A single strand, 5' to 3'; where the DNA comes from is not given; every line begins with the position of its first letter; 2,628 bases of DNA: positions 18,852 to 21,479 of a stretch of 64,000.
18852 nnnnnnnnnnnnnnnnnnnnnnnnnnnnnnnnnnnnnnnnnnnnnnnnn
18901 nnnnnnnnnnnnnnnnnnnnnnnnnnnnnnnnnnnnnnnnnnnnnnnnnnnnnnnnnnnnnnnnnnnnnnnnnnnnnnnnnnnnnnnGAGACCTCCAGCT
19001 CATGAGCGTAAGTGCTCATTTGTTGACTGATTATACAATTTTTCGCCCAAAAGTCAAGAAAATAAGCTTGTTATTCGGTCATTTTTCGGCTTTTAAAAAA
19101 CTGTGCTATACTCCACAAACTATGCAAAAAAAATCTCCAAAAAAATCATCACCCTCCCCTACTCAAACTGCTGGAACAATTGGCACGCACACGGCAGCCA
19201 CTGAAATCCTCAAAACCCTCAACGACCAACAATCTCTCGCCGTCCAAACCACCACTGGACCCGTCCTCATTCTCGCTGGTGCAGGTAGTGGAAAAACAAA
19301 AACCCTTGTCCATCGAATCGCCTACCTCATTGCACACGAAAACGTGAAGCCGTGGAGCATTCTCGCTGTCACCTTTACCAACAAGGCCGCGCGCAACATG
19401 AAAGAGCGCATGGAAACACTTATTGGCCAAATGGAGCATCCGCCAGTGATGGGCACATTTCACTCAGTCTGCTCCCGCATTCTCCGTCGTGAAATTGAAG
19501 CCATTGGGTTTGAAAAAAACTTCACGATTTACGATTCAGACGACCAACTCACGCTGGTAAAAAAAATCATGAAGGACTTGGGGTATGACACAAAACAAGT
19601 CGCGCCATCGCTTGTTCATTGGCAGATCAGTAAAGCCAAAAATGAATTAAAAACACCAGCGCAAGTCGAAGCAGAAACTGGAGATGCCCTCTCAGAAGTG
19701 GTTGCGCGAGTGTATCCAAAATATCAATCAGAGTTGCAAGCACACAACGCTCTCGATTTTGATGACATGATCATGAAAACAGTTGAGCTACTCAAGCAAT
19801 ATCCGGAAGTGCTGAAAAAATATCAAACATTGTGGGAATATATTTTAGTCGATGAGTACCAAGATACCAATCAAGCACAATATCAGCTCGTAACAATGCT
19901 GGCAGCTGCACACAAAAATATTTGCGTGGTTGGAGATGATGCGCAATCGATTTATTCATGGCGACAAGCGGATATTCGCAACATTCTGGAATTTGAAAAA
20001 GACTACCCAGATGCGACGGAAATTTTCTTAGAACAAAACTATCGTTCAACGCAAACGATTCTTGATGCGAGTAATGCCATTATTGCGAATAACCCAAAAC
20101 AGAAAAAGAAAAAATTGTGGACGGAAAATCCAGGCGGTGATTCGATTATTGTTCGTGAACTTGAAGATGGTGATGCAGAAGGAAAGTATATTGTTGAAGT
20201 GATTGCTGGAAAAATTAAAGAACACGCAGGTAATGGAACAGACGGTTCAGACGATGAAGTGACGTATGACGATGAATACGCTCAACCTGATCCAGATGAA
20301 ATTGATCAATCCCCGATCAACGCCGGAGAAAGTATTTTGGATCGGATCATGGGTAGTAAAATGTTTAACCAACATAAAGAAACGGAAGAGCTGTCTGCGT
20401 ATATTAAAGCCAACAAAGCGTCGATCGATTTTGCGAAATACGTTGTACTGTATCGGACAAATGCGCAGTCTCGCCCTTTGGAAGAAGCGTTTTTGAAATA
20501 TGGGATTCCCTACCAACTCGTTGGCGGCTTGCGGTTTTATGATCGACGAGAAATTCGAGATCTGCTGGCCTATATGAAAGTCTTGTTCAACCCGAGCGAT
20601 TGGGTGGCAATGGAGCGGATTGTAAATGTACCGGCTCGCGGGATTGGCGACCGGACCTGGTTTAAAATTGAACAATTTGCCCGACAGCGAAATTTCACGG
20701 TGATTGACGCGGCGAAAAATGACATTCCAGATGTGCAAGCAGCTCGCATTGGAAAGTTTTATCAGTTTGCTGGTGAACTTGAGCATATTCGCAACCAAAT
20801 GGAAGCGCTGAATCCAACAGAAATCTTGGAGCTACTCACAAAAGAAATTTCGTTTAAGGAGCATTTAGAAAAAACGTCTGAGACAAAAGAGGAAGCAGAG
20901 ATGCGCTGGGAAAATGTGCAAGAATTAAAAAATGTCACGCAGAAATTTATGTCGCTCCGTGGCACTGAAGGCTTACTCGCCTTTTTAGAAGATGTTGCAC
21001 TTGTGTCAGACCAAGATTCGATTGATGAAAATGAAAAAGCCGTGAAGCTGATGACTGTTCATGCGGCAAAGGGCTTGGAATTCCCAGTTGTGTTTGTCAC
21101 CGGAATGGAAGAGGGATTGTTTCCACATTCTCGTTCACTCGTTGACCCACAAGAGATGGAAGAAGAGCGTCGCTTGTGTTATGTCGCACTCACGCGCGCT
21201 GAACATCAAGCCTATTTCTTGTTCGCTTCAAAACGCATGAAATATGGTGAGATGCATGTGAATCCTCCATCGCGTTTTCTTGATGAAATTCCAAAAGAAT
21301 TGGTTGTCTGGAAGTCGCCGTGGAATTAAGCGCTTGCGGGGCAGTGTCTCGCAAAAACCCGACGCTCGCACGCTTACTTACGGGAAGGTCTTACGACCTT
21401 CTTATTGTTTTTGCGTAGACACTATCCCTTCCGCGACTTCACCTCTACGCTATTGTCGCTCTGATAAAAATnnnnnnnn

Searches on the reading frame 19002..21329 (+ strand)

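Call 10: search_protein_families(library=pfam, proteins=[window:19002-21329:+], max_evalue=0.001)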
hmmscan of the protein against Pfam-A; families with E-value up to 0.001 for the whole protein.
window:19002-21329:+ (775 aa): 7 families
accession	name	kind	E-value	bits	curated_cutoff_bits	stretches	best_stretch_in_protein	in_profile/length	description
PF00580.27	UvrD-helicase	-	2.4e-96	323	23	1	73-336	1-271/271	UvrD/REP helicase N-terminal domain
PF13361.12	UvrD_C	-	3e-71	241.1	25.6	2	434-741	31-347/350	UvrD-like helicase C-terminal domain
PF13245.12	AAA_19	-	4.5e-24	85.6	25.1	1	79-319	3-132/134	AAA domain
PF13538.12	UvrD_C_2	-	8.8e-11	41.9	27.4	1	683-739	4-51/52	UvrD-like helicase C-terminal domain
PF01443.25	Viral_helicase1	-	2.5e-07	31.2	21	0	676-739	172-226/228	Viral superfamily 1 RNA helicase core domain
PF13604.12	AAA_30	-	1.4e-06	28.6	27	0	73-138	2-67/191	AAA domain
PF13086.12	AAA_11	-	1e-05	25.9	27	1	73-315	2-249/257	AAA domain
